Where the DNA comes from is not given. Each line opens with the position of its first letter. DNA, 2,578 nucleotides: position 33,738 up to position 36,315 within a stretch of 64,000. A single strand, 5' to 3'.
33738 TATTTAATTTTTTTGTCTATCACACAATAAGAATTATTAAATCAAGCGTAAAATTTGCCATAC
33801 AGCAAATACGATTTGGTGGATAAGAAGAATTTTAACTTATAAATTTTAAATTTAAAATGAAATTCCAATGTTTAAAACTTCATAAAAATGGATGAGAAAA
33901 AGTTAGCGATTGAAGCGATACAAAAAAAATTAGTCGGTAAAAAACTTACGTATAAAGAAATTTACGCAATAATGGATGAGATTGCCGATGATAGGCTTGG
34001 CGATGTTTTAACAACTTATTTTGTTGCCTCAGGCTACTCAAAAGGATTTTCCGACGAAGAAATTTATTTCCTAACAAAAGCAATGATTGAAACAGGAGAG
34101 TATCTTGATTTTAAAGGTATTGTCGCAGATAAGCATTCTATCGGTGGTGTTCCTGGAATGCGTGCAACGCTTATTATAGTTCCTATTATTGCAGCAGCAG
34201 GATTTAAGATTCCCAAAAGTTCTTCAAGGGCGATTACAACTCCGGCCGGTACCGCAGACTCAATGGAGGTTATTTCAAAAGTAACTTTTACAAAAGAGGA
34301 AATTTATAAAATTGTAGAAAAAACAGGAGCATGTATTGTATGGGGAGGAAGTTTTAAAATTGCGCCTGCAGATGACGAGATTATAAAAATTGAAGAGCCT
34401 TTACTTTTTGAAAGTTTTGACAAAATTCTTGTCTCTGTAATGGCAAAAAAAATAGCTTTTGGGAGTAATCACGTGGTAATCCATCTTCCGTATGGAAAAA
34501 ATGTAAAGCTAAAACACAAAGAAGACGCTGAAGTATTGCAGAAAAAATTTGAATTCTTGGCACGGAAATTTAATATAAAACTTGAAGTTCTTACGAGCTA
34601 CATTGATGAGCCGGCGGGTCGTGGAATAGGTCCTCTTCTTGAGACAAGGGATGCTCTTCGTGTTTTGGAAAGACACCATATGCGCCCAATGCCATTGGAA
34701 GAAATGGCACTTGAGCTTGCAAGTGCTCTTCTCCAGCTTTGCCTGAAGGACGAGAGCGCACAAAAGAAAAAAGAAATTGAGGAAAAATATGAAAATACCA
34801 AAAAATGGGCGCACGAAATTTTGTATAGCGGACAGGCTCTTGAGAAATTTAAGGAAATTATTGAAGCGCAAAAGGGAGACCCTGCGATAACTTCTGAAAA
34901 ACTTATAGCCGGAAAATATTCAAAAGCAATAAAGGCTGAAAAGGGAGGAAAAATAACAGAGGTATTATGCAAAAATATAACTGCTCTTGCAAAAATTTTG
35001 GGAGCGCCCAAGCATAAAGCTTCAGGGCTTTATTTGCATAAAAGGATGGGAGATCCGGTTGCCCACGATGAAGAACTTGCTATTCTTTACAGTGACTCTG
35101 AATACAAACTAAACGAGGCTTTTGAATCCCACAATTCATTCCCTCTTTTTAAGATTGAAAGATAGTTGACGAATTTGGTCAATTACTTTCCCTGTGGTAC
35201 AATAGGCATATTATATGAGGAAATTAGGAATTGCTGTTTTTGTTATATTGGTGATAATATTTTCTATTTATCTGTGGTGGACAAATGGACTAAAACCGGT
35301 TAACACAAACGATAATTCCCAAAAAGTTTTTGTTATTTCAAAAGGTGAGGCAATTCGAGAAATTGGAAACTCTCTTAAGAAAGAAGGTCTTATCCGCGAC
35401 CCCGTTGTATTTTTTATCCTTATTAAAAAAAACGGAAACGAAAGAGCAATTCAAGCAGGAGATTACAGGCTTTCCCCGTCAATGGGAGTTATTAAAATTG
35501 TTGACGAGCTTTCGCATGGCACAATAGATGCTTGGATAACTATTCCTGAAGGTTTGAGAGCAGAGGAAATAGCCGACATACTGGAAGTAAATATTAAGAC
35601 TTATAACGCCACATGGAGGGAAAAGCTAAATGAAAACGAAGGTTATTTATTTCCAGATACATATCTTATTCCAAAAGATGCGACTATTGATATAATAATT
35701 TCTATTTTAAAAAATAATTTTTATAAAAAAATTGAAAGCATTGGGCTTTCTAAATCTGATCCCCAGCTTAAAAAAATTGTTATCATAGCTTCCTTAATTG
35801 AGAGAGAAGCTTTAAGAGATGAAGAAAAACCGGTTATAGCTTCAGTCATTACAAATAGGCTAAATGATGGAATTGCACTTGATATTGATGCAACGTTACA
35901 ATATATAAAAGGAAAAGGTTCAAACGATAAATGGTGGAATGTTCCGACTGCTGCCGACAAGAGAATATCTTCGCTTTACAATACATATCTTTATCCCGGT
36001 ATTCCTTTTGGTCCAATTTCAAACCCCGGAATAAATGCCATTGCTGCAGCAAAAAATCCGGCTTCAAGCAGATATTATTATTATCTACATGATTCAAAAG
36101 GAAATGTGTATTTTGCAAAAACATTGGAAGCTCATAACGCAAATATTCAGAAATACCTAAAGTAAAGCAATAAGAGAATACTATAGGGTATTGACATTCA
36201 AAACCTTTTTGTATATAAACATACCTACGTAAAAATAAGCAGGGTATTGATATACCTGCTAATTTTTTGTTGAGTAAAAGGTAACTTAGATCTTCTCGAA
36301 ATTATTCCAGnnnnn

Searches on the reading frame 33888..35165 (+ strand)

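Call 48: search_protein_families(library=pfam, proteins=[window:33888-35165:+], max_evalue=0.00001)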
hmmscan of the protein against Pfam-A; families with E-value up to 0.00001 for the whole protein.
window:33888-35165:+ (425 aa): 3 families
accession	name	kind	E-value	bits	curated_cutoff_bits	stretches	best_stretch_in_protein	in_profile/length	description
PF02885.22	Glycos_trans_3N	-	1.6e-12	47.4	26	1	9-70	2-63/63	Glycosyl transferase family, helical bundle domain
PF00591.27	Glycos_transf_3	-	9.5e-10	39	27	1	78-156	3-84/253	Glycosyl transferase family, a/b domain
PF07831.19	PYNP_C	-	1e-07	31.9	27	1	356-413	2-66/75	Pyrimidine nucleoside phosphorylase C-terminal domain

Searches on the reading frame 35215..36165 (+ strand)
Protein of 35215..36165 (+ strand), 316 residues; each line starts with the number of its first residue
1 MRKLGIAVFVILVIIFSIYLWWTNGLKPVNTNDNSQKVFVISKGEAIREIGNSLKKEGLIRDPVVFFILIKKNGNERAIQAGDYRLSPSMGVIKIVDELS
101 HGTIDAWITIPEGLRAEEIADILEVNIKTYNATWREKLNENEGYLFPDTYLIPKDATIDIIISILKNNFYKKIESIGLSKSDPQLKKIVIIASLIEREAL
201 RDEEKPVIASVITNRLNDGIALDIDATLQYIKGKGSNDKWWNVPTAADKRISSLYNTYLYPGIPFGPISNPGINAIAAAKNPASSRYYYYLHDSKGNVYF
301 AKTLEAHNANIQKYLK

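Call 48: search_protein_families(library=pfam, proteins=[window:35215-36165:+], max_evalue=0.00001)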
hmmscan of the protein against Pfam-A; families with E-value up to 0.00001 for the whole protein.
window:35215-36165:+ (316 aa): 1 family
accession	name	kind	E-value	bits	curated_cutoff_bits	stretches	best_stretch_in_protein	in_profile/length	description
PF02618.21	YceG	-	2.9e-73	247.2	32.4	1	39-313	1-275/275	YceG-like family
